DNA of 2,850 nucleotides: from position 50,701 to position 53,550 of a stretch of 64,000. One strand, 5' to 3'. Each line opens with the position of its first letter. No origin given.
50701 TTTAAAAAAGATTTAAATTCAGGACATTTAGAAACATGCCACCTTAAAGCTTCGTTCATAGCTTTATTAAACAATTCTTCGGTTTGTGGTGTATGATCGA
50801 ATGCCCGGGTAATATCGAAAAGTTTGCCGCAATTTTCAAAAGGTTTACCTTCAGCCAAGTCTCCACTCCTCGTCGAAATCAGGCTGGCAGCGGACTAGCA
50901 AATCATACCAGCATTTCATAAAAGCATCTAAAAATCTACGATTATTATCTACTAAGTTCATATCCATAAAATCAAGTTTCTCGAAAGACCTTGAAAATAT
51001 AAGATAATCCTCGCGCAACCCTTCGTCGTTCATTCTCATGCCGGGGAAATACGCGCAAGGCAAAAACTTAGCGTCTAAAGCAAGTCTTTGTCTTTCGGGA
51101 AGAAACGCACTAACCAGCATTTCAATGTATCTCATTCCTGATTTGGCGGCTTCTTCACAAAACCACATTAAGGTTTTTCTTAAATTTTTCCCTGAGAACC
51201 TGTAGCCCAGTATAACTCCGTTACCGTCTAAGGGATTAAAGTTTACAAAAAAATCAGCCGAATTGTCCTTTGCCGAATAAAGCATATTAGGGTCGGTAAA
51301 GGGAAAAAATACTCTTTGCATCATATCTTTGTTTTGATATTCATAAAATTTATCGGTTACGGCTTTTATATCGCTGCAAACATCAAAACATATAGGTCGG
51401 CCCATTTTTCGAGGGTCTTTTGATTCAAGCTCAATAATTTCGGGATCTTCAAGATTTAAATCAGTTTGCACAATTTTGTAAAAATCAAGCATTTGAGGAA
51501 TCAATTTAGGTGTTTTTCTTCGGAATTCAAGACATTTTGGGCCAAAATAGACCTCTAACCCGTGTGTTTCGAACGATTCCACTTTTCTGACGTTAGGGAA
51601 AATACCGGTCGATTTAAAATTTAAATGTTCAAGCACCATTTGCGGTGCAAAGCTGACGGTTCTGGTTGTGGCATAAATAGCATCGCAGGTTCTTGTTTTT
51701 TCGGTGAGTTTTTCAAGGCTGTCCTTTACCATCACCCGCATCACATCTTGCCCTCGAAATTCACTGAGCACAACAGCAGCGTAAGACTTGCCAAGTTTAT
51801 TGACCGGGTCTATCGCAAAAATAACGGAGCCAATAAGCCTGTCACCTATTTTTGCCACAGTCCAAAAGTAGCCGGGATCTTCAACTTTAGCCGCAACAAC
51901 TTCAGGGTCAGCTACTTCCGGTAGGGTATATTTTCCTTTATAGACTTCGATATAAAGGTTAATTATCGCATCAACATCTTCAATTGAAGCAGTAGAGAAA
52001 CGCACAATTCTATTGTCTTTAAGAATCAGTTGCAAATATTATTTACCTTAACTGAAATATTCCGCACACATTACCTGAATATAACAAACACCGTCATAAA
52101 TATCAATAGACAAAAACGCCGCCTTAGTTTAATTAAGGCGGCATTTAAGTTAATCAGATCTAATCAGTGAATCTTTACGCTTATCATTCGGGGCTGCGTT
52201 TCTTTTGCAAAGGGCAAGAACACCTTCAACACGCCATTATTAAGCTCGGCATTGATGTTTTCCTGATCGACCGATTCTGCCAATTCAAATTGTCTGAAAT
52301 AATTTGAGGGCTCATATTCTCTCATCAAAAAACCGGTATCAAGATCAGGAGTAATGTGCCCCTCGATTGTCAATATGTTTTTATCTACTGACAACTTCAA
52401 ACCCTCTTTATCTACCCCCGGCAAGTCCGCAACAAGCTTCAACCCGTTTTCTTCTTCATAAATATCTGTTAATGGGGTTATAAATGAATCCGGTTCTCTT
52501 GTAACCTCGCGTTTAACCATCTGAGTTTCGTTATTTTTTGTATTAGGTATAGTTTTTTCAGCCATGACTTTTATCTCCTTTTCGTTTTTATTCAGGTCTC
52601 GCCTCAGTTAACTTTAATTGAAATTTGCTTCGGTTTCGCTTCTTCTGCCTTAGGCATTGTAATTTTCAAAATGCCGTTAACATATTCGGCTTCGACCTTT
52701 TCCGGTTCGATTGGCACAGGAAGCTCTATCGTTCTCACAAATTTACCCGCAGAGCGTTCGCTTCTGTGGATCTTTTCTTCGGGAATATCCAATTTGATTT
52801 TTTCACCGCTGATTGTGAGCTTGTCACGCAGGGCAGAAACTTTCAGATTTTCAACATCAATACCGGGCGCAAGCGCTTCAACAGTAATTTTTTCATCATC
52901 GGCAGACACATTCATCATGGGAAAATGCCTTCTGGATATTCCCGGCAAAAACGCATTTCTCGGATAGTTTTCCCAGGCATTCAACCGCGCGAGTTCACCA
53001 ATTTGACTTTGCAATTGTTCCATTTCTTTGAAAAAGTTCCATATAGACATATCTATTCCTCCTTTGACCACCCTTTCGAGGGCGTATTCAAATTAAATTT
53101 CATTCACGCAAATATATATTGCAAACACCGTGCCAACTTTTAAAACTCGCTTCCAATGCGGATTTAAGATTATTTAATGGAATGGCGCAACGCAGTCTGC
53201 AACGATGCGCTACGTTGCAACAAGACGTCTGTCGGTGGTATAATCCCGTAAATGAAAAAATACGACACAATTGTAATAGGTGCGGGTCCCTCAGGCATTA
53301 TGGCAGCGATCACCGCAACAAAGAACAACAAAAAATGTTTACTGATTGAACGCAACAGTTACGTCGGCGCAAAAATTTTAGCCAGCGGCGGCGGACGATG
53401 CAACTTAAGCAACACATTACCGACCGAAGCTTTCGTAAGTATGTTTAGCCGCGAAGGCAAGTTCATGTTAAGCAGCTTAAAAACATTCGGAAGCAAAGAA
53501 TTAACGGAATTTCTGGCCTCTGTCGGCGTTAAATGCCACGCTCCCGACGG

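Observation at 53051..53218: Exact sigma-54 promoter plus upstream GCAACG palindromic array driving the hsp20 pair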

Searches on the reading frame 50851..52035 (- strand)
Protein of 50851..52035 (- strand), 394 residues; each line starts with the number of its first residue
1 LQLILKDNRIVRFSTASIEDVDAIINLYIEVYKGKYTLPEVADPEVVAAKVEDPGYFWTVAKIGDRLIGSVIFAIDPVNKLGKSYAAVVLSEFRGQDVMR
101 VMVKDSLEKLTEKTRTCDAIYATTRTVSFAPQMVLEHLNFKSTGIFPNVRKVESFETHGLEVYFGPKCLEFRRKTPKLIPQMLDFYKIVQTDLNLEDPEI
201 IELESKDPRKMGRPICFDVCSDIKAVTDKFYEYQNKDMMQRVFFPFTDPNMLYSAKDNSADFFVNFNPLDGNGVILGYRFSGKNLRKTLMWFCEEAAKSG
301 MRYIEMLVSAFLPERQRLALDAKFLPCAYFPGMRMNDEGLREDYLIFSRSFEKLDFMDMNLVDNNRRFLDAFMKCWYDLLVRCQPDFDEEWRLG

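Call 7: search_protein_families(library=pfam, proteins=[window:50851-52035:-])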
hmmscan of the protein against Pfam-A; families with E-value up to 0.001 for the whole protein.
window:50851-52035:- (394 aa): 1 family
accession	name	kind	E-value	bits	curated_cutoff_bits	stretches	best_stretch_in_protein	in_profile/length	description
PF00583.31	Acetyltransf_1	-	2.2e-05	25.1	20.7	1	27-125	7-101/116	Acetyltransferase (GNAT) family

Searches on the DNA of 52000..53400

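Call 79: search_rna_families(source=window, start=52000, end=53400, threshold=evalue, max_evalue=1)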
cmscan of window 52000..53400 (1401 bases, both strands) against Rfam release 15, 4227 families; matches with E-value up to 1: 0.
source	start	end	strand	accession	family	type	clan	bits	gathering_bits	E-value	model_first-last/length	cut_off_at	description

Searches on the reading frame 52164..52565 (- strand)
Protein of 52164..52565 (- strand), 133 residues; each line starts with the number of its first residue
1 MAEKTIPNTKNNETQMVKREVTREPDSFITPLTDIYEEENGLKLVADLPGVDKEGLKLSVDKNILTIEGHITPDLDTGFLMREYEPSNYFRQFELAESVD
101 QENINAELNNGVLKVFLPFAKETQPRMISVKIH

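Call 7: search_protein_families(library=pfam, proteins=[window:52164-52565:-])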
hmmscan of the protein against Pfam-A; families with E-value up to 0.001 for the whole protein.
window:52164-52565:- (133 aa): 2 families
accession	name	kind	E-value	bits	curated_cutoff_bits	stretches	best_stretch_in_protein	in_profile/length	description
PF00011.27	HSP20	-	3.4e-17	62.9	20.8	1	34-130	1-101/102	Hsp20/alpha crystallin family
PF17886.7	ArsA_HSP20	-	0.00087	19.2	22.5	0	40-115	2-61/63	HSP20-like domain found in ArsA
